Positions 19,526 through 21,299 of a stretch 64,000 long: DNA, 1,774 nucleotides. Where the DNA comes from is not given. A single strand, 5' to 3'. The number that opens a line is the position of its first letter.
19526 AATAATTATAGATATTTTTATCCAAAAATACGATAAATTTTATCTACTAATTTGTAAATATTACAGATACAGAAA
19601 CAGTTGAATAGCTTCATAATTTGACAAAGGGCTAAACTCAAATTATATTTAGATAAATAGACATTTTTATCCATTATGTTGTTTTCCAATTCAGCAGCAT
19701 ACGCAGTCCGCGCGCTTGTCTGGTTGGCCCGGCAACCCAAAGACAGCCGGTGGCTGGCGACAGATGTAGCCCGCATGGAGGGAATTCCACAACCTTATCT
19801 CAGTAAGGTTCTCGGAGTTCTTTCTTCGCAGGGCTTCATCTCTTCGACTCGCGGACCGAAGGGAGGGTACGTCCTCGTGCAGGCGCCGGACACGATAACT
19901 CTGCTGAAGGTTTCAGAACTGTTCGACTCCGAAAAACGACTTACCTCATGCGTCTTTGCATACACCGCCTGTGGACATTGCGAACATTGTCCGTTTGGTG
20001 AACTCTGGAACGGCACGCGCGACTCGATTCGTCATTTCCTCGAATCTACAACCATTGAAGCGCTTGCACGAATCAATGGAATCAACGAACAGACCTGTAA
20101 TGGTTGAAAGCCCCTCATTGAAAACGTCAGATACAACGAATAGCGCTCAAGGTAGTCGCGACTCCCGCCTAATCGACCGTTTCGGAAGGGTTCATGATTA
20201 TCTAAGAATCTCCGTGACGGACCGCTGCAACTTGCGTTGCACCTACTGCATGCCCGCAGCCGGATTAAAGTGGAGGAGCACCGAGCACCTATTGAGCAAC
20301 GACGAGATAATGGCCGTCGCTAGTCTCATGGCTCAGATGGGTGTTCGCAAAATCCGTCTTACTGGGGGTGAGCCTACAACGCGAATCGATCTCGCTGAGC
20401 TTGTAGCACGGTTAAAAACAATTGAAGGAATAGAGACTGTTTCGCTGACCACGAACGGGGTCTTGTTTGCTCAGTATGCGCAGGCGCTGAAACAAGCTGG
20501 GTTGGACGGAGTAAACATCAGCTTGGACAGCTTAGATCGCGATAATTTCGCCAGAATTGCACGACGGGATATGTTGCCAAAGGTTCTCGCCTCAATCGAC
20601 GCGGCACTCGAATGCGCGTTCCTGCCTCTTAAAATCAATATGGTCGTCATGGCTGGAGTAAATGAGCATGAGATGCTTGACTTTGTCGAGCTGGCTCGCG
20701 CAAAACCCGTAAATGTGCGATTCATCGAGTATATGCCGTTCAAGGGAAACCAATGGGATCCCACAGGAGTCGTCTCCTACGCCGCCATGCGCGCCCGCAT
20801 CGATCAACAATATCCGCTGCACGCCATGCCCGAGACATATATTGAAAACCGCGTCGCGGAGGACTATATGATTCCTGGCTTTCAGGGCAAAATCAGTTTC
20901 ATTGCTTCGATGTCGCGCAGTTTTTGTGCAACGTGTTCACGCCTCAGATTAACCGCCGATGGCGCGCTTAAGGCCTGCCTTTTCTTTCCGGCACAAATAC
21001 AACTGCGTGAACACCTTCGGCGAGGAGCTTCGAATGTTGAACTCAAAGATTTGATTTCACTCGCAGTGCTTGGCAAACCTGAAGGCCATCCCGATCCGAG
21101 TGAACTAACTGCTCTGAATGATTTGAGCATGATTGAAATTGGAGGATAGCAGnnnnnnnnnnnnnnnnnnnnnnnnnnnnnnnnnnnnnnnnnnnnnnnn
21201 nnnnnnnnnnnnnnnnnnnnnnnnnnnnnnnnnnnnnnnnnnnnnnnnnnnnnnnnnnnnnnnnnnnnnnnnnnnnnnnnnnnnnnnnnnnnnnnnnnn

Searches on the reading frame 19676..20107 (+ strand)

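Call 36: search_protein_families(library=pfam, proteins=[window:19676-20107:+])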
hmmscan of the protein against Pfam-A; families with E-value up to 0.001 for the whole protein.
window:19676-20107:+ (143 aa): 2 families
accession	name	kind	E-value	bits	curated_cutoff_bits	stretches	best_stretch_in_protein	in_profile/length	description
PF02082.26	Rrf2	-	1.5e-30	106.5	30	1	4-131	2-130/132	Iron-dependent Transcriptional regulator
PF12802.13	MarR_2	-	0.00076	20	27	0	11-62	8-57/61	MarR family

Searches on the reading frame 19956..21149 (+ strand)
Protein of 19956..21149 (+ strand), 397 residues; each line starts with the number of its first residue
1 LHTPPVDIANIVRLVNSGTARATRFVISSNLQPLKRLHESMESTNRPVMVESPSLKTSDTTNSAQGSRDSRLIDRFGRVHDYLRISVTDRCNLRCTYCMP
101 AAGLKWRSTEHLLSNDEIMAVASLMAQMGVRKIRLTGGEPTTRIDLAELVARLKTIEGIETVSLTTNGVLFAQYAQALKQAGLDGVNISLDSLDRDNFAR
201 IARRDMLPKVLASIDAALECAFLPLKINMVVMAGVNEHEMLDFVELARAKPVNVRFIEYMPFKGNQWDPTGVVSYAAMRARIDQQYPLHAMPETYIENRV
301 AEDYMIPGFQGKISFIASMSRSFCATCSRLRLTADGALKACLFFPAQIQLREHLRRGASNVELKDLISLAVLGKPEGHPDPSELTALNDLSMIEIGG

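Call 34: search_protein_families(library=pfam, proteins=[window:19956-21149:+])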
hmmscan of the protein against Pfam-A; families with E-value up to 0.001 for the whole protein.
window:19956-21149:+ (397 aa): 3 families
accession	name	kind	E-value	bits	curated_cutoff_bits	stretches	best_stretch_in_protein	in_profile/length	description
PF06463.18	Mob_synth_C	-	1.3e-34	119.4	37.4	1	253-378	2-126/128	Molybdenum Cofactor Synthesis C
PF04055.27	Radical_SAM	-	5.3e-34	118.2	29.5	1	85-247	1-166/166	Radical SAM superfamily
PF13353.11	Fer4_12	-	2e-06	28.6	22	1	90-191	14-114/137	4Fe-4S single cluster domain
